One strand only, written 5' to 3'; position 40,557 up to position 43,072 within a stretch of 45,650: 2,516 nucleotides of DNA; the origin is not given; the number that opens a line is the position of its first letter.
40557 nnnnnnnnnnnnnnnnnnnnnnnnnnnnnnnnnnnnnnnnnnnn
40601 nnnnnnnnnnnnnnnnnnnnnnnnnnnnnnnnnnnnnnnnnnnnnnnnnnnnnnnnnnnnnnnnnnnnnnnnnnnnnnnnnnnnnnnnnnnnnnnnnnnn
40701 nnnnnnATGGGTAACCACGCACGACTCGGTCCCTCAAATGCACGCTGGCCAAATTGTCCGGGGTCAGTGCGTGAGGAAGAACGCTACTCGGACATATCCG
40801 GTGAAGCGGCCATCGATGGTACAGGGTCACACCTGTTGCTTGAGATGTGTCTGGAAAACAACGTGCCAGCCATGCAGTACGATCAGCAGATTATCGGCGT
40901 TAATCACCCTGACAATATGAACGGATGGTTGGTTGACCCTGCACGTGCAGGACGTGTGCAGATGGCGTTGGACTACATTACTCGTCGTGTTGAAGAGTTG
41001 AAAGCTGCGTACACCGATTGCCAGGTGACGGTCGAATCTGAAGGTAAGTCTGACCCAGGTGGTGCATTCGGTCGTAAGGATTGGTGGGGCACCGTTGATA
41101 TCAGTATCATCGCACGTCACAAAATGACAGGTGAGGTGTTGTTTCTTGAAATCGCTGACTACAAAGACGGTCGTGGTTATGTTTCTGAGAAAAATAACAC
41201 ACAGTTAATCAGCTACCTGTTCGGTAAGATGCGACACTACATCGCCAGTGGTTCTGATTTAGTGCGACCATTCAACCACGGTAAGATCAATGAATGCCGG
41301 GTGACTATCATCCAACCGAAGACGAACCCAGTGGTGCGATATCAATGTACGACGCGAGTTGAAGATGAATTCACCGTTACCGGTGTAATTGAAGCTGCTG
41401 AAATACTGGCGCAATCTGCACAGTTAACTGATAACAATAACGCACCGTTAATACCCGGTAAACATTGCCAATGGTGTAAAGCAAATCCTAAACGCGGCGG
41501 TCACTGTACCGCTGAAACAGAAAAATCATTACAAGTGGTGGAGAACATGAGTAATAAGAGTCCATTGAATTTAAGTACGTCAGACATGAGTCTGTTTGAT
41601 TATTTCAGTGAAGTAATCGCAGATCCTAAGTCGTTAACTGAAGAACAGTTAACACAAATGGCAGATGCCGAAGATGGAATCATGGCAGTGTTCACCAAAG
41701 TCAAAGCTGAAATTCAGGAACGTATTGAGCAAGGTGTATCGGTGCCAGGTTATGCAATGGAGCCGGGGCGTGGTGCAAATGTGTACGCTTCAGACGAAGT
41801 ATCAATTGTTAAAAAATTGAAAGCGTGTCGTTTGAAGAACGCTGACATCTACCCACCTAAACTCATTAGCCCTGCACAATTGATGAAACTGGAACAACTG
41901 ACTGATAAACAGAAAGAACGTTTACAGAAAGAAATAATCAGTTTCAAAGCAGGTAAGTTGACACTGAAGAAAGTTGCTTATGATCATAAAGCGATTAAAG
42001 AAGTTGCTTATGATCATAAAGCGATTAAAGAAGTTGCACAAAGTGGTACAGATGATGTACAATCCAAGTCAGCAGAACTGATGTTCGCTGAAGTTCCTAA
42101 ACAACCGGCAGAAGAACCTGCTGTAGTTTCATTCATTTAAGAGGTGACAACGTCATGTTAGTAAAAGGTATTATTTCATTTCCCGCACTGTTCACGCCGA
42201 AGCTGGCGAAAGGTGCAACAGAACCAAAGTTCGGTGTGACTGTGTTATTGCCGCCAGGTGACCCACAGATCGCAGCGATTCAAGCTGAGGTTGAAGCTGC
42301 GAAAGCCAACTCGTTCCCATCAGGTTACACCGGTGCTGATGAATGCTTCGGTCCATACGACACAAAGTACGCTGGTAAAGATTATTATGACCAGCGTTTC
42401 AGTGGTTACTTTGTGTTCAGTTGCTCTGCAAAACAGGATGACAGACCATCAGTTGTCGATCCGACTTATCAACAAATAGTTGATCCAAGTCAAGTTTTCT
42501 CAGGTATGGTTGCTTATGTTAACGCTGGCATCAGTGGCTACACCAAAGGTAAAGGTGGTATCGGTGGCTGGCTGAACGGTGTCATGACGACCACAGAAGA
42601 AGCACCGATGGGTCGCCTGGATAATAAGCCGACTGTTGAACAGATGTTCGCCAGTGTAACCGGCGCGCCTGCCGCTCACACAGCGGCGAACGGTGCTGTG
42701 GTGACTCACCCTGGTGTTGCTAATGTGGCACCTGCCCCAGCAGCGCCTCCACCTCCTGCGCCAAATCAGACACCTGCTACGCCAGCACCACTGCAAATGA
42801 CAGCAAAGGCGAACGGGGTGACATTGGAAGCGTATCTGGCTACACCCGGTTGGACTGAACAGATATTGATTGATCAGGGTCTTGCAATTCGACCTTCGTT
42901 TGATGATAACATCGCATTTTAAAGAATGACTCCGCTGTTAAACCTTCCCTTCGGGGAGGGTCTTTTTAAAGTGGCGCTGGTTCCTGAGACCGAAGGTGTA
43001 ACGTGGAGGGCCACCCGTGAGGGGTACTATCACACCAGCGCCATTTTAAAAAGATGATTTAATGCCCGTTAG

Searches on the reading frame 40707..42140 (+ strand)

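Call 86: search_protein_families(library=pfam, proteins=[window:40707-42140:+], max_evalue=0.001)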
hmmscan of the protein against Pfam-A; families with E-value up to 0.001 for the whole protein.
window:40707-42140:+ (477 aa): 1 family
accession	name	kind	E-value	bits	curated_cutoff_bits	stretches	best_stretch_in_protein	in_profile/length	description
PF10926.14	DUF2800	-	1.2e-42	146.9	21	1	4-420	1-360/368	Protein of unknown function (DUF2800)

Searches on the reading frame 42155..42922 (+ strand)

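Call 86: search_protein_families(library=pfam, proteins=[window:42155-42922:+], max_evalue=0.001)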
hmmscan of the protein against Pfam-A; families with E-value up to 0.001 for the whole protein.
window:42155-42922:+ (255 aa): 1 family
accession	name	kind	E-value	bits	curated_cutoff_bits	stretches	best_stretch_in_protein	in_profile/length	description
PF10991.15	Enc34_ssDNA-bd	-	1.5e-17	64.2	26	1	7-154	10-158/176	Enterobacter phage Enc34, ssDNA-binding protein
